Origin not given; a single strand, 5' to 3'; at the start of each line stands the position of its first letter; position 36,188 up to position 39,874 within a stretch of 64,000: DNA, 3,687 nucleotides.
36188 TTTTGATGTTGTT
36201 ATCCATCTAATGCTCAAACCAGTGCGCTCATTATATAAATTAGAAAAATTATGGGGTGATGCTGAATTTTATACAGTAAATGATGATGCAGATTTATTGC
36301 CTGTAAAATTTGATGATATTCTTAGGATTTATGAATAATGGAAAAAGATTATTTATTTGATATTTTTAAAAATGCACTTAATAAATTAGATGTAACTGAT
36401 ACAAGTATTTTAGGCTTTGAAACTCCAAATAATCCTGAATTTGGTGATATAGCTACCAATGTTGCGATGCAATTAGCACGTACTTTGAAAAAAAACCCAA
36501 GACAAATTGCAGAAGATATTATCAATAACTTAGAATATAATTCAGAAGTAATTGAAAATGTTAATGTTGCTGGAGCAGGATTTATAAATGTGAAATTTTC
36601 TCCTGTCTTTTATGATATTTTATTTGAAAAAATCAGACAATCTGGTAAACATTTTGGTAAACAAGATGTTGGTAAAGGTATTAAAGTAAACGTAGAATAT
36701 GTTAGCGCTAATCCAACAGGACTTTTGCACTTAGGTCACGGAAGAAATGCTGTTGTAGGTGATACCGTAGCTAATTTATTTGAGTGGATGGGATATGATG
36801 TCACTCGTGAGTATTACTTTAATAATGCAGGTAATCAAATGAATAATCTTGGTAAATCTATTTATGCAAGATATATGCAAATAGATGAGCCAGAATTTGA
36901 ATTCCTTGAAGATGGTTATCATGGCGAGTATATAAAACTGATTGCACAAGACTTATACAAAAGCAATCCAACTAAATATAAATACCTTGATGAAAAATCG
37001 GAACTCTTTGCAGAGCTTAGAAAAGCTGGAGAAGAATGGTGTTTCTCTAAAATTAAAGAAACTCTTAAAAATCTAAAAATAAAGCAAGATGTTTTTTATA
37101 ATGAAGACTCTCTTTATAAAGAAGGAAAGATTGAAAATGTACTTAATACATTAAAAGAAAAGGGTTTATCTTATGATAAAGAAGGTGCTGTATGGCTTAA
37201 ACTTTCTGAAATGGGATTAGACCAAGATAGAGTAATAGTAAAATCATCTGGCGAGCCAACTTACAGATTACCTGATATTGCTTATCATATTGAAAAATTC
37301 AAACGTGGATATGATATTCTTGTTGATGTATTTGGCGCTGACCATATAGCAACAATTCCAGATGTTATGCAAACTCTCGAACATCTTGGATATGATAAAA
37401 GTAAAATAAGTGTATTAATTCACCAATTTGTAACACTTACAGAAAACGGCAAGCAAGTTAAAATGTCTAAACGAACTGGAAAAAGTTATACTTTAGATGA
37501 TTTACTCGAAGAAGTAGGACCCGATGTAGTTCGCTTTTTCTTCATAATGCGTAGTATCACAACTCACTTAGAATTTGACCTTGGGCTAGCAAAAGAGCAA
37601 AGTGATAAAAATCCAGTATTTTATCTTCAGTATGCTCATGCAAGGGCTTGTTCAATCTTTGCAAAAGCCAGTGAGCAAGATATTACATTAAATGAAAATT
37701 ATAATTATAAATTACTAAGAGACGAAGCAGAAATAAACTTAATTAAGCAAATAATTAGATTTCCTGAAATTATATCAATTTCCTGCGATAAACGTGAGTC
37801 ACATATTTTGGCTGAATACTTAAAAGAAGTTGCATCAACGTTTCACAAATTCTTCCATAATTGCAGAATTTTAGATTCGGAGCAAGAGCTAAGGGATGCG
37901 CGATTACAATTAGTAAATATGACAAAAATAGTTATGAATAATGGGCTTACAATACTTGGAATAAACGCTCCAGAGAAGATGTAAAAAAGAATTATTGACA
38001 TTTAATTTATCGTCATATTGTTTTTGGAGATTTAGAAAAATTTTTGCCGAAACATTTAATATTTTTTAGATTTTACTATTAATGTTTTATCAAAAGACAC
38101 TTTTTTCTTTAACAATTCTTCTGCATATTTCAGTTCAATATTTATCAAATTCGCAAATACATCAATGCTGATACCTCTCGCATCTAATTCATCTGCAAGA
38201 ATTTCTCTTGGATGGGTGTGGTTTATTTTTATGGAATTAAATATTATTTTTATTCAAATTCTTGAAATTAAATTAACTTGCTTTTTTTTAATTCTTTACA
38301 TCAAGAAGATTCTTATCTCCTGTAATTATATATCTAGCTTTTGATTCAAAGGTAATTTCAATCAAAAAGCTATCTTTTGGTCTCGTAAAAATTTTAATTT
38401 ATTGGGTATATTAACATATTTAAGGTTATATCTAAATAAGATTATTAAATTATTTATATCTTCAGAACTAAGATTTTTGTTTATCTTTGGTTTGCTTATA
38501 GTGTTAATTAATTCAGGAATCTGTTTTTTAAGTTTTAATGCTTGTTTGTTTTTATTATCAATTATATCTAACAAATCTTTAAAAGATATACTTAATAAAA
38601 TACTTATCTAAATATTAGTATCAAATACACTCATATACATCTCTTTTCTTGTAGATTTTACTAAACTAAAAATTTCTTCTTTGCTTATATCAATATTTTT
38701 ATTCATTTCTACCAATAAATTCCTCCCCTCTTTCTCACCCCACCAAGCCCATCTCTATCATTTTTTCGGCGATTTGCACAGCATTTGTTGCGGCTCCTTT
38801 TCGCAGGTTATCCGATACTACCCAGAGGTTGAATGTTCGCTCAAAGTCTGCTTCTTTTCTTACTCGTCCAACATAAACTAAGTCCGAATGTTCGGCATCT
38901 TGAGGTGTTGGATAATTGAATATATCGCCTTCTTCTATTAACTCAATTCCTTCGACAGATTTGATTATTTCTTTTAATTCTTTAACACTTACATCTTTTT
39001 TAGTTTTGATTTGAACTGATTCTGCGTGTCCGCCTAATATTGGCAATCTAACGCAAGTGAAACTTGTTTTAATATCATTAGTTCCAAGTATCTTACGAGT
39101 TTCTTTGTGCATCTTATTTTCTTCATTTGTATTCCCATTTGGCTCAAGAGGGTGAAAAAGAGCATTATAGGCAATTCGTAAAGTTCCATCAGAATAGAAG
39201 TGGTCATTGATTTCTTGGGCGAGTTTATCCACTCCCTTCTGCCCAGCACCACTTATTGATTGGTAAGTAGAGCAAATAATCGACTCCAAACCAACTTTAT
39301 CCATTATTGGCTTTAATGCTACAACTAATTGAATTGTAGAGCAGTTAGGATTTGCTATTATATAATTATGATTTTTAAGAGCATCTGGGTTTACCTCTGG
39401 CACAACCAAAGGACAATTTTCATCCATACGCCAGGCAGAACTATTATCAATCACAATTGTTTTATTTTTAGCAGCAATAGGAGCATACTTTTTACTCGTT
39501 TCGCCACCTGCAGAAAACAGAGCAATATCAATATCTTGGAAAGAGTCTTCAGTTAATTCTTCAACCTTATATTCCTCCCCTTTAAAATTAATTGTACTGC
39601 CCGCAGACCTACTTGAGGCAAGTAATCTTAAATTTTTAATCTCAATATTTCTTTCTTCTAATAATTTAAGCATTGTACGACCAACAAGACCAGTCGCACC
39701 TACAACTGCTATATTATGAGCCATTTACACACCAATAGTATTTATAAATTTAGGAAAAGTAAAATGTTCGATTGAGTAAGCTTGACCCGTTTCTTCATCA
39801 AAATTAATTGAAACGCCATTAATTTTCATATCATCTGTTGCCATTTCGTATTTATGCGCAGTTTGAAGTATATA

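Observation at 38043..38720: Decayed toxin-antitoxin-like pair hidden in the argS-asd intergenic gap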

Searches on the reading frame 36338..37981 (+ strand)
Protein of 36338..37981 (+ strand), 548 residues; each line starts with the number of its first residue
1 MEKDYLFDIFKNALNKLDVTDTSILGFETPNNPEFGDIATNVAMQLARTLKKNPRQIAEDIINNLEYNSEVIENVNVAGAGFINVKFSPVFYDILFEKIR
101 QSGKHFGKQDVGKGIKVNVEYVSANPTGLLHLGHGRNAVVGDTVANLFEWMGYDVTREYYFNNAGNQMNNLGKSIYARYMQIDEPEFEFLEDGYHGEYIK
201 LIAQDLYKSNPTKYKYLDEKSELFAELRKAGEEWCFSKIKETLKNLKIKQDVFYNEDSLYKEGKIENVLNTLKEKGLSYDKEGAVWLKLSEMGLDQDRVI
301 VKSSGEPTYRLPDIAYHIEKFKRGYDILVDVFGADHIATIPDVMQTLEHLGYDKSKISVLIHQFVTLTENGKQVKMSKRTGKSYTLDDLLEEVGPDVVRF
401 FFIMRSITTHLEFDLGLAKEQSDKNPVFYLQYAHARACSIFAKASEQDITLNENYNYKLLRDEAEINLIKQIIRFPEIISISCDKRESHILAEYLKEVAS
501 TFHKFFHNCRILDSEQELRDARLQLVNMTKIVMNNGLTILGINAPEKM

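Call 26: find_related_loci(query=window:36338-37981:+, collection=metagenome_contigs, flank=5000)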
Query window:36338-37981:+ (548 aa) in metagenome_contigs; peptide patterns used: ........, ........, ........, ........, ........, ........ (x = any residue, [..] = any of these).
139 stretches matched a pattern; 37 encode a relative of the query (tblastn E <= 1e-3); 37 distinct loci.
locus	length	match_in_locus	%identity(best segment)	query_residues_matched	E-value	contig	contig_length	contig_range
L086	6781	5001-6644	83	1-548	0e+0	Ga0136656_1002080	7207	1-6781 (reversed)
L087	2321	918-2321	82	1-468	0e+0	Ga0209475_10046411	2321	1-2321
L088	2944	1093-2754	56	3-548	0e+0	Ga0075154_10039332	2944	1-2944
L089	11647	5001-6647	52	10-548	0e+0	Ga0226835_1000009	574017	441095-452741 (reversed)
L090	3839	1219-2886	50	5-548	0e+0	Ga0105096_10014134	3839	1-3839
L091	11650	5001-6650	51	8-548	0e+0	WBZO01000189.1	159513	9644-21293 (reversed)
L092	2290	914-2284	57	3-451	0e+0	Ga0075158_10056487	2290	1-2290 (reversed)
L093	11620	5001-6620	51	3-548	1e-176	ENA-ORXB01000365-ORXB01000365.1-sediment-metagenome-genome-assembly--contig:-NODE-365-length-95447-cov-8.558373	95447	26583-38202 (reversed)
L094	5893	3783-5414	52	3-548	7e-179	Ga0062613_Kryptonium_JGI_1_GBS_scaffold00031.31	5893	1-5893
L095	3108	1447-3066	50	3-548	0e+0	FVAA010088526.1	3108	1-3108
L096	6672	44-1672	52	3-548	5e-176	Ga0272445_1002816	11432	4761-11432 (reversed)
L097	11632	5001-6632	52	3-548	4e-176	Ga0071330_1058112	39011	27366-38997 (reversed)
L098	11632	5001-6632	52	3-548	3e-175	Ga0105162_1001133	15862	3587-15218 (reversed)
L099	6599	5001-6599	51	3-541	4e-175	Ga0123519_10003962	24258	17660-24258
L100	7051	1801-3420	50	3-548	5e-175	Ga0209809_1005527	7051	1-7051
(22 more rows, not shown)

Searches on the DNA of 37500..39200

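Call 14: search_rna_families(source=window, start=37500, end=39200, threshold=evalue, max_evalue=1)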
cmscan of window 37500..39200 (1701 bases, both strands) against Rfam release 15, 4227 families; matches with E-value up to 1: 1.
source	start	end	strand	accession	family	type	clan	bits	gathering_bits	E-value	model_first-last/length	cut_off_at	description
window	39053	39133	+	RF02732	JA04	Gene; sRNA;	-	29.6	81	0.075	1-81/81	no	Aggregatibacter sRNA JA04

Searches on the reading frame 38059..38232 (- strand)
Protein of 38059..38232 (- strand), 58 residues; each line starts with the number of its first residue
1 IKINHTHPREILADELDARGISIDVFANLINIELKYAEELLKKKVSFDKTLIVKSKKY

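Call 4: search_protein_families(library=pfam, max_evalue=1, proteins=[window:38059-38232:-])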
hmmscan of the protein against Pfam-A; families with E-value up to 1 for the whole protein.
seq(58 aa): 1 family
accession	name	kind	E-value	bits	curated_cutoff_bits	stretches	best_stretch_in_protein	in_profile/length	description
PF14747.11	DUF4473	-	0.047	14.7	25.9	1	12-49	7-44/78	Domain of unknown function (DUF4473)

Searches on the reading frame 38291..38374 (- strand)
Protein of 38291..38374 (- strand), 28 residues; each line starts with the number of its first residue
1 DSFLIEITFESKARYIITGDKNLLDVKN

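Call 4: search_protein_families(library=pfam, max_evalue=1, proteins=[window:38291-38374:-])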
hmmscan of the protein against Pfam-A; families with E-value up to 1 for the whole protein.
seq(28 aa): 1 family
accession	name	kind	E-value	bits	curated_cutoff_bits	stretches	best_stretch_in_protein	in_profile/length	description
PF13470.12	PIN_3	-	0.13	13.5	27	1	1-21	94-114/115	PIN domain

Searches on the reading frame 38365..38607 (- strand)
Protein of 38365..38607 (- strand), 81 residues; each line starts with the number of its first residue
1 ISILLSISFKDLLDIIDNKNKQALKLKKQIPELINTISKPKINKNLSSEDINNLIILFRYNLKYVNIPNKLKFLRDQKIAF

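Call 4: search_protein_families(library=pfam, max_evalue=1, proteins=[window:38365-38607:-])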
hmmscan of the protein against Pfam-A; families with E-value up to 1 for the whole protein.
seq(81 aa): 0 families

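Call 40: search_protein_representatives(protein=window:38365-38607:-)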
Query: 81 residues. Proteins with E-value up to 0.001 (for the whole library): 8; up to 1e-10: 2; up to 1e-30: 1. The best 8 are listed.
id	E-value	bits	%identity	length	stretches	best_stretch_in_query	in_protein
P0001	1.0e-33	130.5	97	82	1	12-81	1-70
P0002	5.5e-17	77.5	53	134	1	1-78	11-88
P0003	1.7e-08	50.6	29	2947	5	15-55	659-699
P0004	2.0e-07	47.2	36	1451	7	42-71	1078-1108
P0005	1.3e-05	41.5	40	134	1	1-78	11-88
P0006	4.4e-05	39.8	46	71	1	1-57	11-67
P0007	7.4e-04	35.9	29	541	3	43-79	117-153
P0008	8.1e-04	35.8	37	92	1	1-79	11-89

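Call 45: find_encoding_contigs(protein=P0002, flank=3000, max_places=5)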
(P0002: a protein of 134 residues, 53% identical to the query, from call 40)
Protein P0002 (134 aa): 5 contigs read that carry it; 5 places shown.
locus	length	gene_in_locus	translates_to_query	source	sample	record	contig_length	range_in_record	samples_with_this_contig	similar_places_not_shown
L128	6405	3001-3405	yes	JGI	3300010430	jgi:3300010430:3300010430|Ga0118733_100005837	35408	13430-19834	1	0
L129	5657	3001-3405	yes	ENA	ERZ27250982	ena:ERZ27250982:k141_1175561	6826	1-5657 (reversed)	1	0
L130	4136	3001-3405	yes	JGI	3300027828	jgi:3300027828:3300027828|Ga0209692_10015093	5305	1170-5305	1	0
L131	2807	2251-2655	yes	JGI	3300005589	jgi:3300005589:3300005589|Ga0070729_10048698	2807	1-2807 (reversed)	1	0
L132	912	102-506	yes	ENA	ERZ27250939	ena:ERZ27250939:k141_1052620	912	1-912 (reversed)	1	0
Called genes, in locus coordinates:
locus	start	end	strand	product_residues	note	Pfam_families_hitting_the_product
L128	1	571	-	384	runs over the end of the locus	PF02670:DXP_reductoisom, PF08436:DXP_redisom_C, PF13288:DXPR_C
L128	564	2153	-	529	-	PF10150:RNase_E_G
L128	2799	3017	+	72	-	-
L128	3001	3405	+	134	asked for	PF01850:PIN (faint), PF13470:PIN_3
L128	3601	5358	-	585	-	PF11028:TMEM260_N, PF28495:TMEM260_2 (weak)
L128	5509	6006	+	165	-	-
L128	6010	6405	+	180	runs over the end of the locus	-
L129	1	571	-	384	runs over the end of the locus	PF02670:DXP_reductoisom, PF08436:DXP_redisom_C, PF13288:DXPR_C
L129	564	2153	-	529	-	PF10150:RNase_E_G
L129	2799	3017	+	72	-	-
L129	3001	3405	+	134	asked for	PF01850:PIN (faint), PF13470:PIN_3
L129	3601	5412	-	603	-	PF11028:TMEM260_N, PF28495:TMEM260_2 (weak)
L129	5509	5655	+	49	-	?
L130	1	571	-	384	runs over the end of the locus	PF02670:DXP_reductoisom, PF08436:DXP_redisom_C, PF13288:DXPR_C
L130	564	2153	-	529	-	PF10150:RNase_E_G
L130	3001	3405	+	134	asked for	PF01850:PIN (faint), PF13470:PIN_3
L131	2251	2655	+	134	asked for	PF01850:PIN (faint), PF13470:PIN_3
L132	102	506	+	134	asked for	PF01850:PIN (faint), PF13470:PIN_3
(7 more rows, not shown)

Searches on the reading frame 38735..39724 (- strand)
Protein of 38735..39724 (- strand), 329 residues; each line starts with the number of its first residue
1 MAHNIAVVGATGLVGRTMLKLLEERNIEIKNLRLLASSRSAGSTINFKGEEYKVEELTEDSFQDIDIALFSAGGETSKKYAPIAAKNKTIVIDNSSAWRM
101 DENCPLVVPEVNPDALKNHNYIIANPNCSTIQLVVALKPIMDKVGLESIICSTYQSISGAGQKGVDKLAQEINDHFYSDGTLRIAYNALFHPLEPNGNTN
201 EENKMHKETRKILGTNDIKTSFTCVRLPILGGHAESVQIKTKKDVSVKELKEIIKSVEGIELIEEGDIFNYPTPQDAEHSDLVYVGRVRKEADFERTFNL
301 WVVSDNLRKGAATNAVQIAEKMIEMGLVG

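Call 7: find_related_loci(query=window:38735-39724:-, collection=genome_contigs, flank=6000)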
Query window:38735-39724:- (329 aa) in genome_contigs; peptide patterns used: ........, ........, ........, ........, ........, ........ (x = any residue, [..] = any of these).
269 stretches matched a pattern; 188 encode a relative of the query (tblastn E <= 1e-3); the best 80 are kept; 80 distinct loci.
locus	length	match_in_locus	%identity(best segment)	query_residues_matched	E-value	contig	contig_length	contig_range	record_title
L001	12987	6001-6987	83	1-329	0e+0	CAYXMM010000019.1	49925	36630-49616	MAG TPA_asm: uncultured Hyphomicrobiales bacterium isolate binchicken_co286_8 genome assembly, contig: NODE_1034_length_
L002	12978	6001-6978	63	3-328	6e-135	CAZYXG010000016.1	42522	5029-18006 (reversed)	MAG TPA_asm: uncultured Hyphomicrobiales bacterium isolate SRP128246_co1_373 genome assembly, contig: NODE_1158_length_4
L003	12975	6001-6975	59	3-328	1e-124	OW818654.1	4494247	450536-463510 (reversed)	metagenome genome assembly, chromosome: 1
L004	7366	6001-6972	58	4-328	3e-118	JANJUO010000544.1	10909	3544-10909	MAG: bacterium isolate RXS1_metabat.bin.37 RXS1_k141_45926, whole genome shotgun sequence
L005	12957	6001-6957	56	4-323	6e-114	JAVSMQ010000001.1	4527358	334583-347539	MAG: Candidatus Kapaibacterium sp. isolate NRBC_bin_5 Kapabacteria_MAG, whole genome shotgun sequence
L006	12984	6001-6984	55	3-328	2e-113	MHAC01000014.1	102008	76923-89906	MAG: Ignavibacteria bacterium GWF2_33_9 gwf2_scaffold_1362, whole genome shotgun sequence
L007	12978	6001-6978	55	4-328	7e-109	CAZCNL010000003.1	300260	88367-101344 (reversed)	MAG TPA_asm: uncultured Chloroherpeton sp. isolate binchicken_co135_26 genome assembly, contig: NODE_56_length_300260_co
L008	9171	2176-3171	51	4-324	6e-104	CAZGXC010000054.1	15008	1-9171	MAG TPA_asm: uncultured Hyphomicrobiales bacterium isolate SRP192927_co1_1122 genome assembly, contig: NODE_8665_length_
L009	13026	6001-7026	50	3-328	1e-102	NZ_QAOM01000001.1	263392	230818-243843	Trichococcus patagoniensis strain DSM 18806 Ga0192380_101, whole genome shotgun sequence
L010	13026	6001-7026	50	3-328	4e-102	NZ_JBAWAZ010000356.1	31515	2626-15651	MAG: Trichococcus sp. isolate MFD05029_ilm_asm_bin2 k127_103160, whole genome shotgun sequence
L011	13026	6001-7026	49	3-328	6e-102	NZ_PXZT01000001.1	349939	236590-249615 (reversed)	Trichococcus alkaliphilus strain B5 NODE_1_length_349939_cov_814.52, whole genome shotgun sequence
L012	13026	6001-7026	50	3-328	7e-102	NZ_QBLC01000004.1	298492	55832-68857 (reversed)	Trichococcus paludicola strain B7-2 NODE_4_length_298492_cov_995.363, whole genome shotgun sequence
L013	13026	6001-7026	49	3-328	2e-101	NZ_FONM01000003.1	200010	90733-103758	Trichococcus pasteurii strain DSM 2381, whole genome shotgun sequence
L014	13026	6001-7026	49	3-328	2e-101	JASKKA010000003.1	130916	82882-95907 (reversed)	MAG: Trichococcus sp. isolate DJKA47_F11_bin.17 scaffold_167, whole genome shotgun sequence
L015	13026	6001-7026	49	3-328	4e-101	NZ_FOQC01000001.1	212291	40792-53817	Trichococcus flocculiformis strain DSM 2094, whole genome shotgun sequence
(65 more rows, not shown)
